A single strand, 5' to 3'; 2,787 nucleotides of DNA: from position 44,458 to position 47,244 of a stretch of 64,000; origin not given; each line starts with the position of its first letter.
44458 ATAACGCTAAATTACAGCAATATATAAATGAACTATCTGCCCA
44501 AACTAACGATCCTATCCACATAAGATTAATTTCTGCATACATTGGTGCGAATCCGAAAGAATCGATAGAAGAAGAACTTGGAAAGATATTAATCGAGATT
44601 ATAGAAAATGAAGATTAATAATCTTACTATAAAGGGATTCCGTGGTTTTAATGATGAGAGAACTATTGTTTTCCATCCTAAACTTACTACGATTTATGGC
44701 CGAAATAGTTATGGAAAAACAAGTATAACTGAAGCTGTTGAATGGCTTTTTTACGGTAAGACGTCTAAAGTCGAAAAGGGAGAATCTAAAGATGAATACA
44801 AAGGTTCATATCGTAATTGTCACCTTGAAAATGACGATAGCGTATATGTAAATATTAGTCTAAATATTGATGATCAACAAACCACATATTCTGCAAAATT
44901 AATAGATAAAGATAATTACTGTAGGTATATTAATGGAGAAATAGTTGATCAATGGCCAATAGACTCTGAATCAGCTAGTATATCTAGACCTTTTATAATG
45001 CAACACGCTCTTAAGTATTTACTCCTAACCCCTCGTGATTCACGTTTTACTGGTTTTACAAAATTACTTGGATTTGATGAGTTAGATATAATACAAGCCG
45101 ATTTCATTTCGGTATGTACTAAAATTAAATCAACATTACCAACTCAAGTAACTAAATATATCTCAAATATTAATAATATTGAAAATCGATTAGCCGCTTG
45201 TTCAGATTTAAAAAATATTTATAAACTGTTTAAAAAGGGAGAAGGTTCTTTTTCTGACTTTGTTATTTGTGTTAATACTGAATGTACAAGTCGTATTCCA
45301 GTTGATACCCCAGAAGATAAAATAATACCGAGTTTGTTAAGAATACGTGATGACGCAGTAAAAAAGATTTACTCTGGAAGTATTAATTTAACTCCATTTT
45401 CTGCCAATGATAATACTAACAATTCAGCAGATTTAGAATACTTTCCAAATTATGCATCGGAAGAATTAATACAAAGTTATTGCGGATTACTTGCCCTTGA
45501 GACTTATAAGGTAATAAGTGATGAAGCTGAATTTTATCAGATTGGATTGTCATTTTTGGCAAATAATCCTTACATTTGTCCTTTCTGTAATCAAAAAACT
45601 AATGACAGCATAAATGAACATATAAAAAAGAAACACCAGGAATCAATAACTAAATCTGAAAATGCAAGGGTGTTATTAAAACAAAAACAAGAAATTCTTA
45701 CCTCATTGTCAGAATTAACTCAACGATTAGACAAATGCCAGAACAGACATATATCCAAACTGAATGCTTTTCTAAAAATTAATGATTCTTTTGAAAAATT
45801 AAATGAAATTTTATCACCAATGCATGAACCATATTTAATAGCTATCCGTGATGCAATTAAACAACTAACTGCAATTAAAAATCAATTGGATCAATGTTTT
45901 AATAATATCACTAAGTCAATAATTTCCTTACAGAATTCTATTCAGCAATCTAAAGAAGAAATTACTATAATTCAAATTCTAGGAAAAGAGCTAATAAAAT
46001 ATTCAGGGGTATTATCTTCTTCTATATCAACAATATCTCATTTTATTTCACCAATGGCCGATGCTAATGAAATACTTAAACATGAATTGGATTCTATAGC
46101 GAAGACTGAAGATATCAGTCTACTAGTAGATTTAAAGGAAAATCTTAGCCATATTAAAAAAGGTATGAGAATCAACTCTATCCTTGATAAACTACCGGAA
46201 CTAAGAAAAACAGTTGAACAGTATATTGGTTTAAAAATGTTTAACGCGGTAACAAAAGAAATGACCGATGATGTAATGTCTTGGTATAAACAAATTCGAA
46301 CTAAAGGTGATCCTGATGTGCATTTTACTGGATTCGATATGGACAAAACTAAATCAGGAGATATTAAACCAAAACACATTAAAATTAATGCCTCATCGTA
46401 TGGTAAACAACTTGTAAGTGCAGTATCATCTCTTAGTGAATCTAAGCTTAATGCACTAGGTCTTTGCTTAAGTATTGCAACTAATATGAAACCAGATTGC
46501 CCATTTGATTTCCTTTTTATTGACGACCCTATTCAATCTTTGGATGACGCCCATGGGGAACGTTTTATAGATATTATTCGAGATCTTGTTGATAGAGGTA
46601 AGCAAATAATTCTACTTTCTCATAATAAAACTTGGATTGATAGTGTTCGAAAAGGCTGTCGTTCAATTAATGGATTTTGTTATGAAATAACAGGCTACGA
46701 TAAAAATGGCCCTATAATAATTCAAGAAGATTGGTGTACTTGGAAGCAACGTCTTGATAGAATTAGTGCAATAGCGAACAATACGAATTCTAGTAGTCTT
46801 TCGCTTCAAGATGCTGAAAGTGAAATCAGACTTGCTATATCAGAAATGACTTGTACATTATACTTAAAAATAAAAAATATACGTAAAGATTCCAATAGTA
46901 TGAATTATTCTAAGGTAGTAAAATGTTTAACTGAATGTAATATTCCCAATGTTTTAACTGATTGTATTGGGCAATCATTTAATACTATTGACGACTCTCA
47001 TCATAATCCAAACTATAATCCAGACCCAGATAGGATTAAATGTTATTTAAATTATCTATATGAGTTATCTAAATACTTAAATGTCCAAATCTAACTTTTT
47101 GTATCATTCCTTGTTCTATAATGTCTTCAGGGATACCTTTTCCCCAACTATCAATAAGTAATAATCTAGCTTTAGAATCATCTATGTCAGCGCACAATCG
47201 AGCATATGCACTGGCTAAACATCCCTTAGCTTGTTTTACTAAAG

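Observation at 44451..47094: Cargo of element A: unannotated 55-aa acidic ORF coupled to an 828-aa Rad50/RloC-like ABC ATPase with a CxxC hook and an unknown C-terminal domain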

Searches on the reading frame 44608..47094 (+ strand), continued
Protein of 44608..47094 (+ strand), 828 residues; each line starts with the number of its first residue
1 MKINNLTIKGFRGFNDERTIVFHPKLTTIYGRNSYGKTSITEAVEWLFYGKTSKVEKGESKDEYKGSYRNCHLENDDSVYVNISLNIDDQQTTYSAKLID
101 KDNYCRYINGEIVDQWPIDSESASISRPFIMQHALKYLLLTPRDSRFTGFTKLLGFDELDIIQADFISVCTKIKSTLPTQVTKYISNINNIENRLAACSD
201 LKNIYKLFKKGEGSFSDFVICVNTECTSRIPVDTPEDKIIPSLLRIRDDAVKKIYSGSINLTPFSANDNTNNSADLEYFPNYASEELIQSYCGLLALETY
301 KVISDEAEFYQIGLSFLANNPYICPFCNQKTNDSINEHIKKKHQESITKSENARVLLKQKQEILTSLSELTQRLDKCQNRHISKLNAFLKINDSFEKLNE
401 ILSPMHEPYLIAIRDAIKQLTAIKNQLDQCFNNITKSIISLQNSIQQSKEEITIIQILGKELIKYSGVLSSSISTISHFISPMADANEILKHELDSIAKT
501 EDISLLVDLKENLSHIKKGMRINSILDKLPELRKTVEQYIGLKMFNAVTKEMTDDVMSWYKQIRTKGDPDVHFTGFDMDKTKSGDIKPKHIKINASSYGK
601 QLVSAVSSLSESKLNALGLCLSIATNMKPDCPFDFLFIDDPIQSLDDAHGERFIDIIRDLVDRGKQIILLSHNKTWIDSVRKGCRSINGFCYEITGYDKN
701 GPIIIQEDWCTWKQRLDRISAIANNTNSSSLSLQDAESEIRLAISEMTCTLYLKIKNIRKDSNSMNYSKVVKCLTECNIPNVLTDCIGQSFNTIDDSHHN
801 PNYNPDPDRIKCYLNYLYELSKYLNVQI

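Call 116: find_encoding_contigs(protein=P0016, flank=7000, max_places=1)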
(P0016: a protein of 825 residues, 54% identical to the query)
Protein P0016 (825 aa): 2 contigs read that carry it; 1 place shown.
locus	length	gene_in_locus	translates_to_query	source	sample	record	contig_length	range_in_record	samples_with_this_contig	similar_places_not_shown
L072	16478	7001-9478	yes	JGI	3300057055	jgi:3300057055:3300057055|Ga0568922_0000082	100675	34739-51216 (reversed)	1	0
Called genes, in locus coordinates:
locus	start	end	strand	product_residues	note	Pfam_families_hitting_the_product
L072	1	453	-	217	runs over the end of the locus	-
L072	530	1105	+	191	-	PF10502:Peptidase_S26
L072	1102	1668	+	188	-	PF00156:Pribosyltran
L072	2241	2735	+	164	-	PF00075:RNase_H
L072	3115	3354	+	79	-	PF14573:PP-binding_2 (weak), PF00550:PP-binding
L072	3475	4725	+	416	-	PF00109:ketoacyl-synt, PF02801:Ketoacyl-synt_C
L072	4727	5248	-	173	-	PF00578:AhpC-TSA, PF08534:Redoxin, PF00085:Thioredoxin (faint)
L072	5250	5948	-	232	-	PF02683:DsbD_TM, PF13386:DsbD_2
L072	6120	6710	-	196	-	PF02511:Thy1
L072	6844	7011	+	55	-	-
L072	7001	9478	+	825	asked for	PF02463:SMC_N, PF13175:AAA_15 (weak), PF13476:AAA_23, PF13166:AAA_13 (weak)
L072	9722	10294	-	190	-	PF22381:Staph_reg_Sar_Rot, PF01978:TrmB (faint), PF12802:MarR_2, PF01047:MarR, PF13463:HTH_27, PF25212:HVO_A0114 (weak)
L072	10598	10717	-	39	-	-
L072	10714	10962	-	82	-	PF09723:Zn_ribbon_8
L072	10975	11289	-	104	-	-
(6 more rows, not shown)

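Call 117: find_encoding_contigs(protein=P0026, flank=7000, max_places=1)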
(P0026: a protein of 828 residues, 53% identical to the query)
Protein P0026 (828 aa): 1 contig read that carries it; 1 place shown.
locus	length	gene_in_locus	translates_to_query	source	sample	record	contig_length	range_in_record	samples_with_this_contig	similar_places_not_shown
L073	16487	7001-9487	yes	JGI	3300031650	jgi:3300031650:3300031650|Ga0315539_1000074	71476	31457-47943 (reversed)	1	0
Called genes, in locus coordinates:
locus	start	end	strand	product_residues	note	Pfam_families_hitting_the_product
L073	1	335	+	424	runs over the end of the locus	PF00109:ketoacyl-synt, PF02801:Ketoacyl-synt_C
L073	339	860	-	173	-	PF00578:AhpC-TSA, PF08534:Redoxin, PF00085:Thioredoxin (weak), PF13098:Thioredoxin_2 (weak)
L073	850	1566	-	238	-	PF02683:DsbD_TM, PF13386:DsbD_2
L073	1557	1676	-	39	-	-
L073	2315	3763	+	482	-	PF02386:TrkH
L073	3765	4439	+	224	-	PF02254:TrkA_N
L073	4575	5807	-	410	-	PF12483:GIDE, PF04011:LemA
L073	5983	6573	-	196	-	PF02511:Thy1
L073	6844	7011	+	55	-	-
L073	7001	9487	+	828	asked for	PF02463:SMC_N, PF13175:AAA_15, PF13476:AAA_23, PF13514:AAA_27 (weak), PF13166:AAA_13 (weak)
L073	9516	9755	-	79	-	-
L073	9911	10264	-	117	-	PF18902:DUF5658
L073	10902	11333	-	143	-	PF00589:Phage_integrase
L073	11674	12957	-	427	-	PF00155:Aminotran_1_2, PF01053:Cys_Met_Meta_PP (weak)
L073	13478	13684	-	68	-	-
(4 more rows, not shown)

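Call 118: find_encoding_contigs(protein=P0091, flank=7000, max_places=1)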
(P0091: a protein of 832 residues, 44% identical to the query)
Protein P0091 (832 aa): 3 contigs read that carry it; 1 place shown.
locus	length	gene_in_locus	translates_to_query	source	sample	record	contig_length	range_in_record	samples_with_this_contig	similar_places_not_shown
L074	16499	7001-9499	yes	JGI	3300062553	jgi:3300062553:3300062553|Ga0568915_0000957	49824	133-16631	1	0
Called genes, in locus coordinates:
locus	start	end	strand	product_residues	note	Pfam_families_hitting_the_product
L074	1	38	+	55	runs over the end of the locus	?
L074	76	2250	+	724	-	PF13191:AAA_16 (faint), PF14516:AAA_35 (faint), PF13401:AAA_22 (weak), PF20702:nSTAND2 (weak), PF00069:Pkinase, PF07714:PK_Tyr_Ser-Thr, PF03109:ABC1 (weak)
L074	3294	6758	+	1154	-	PF04851:ResIII, PF00176:SNF2-rel_dom, PF00270:DEAD (weak), PF00271:Helicase_C, PF13020:NOV_C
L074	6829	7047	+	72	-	-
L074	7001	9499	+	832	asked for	PF02463:SMC_N, PF13166:AAA_13 (faint), PF13175:AAA_15 (weak), PF13476:AAA_23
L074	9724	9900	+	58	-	-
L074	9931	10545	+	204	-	-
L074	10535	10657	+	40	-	PF06634:DUF1156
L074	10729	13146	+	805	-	PF13374:TPR_10 (faint), PF00931:NB-ARC (weak), PF17874:TPR_MalT, PF13424:TPR_12 (weak)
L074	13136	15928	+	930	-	PF06634:DUF1156, PF01170:UPF0020 (faint), PF01555:N6_N4_Mtase (faint), PF08241:Methyltransf_11 (faint)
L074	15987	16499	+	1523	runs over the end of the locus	PF01590:GAF, PF13185:GAF_2, PF01590:GAF, PF13185:GAF_2, PF01590:GAF, PF13185:GAF_2, PF01590:GAF, PF02518:HATPase_c, +3 more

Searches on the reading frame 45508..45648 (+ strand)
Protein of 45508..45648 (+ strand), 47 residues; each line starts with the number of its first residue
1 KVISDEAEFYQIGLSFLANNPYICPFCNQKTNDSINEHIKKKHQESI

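Call 37: search_protein_families(library=padloc, proteins=[window:45508-45648:+], max_evalue=10)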
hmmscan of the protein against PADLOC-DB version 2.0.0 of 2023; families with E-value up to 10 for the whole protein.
window:45508-45648:+ (47 aa): 3 families
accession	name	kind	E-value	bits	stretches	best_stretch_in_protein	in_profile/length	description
PDLC04890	PDC-S06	-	0.0001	19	1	11-45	246-280/732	-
PDLC04898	PDC-S06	-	0.00027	17.4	1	3-41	267-305/752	-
PDLC04886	PDC-S06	-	0.0011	15.9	1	11-44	245-279/727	-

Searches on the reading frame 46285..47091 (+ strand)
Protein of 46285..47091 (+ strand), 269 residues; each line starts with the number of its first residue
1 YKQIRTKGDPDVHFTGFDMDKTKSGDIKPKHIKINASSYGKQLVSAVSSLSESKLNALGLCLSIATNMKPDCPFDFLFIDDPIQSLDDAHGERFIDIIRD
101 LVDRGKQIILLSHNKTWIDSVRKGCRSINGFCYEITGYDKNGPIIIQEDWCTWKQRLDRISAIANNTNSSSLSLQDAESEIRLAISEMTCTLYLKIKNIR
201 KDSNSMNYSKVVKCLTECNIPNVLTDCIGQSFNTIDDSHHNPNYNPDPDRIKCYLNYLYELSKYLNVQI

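Call 37: search_protein_families(library=padloc, proteins=[window:46285-47091:+], max_evalue=10)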
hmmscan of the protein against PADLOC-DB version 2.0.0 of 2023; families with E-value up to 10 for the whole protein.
window:46285-47091:+ (269 aa): 13 families
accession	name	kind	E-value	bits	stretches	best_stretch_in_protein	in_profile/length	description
PDLC03865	LmuB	-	6.7e-14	49.1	1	14-115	869-975/1007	-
PDLC03859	LmuB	-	4.7e-12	43.9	1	41-139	500-598/611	-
PDLC04135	mad3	-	5.2e-07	27.5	1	29-119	244-328/374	mads_3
PDLC04895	PDC-S06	-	4.1e-05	20.3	1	51-120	563-635/784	-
PDLC03868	LmuB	-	9.3e-05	18.9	1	50-116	915-983/1035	-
PDLC02360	PrrC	-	0.00034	17.8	1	75-116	172-216/372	PrrC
PDLC04140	mad8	-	0.00053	17.6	1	43-116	159-235/314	mads_8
PDLC04896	PDC-S06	-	0.01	12.4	1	77-122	528-573/732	-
PDLC04894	PDC-S06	-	0.014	11.9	1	78-123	534-579/740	-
PDLC04893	PDC-S06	-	0.023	11.1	1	78-113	649-683/862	-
PDLC02728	PbeC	-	0.025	11.1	2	72-112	593-629/671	PbeC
PDLC04214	HEC-02A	-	0.031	11.5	1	77-114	241-278/338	-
PDLC02714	PbeC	-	0.032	11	1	78-135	593-647/651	PbeC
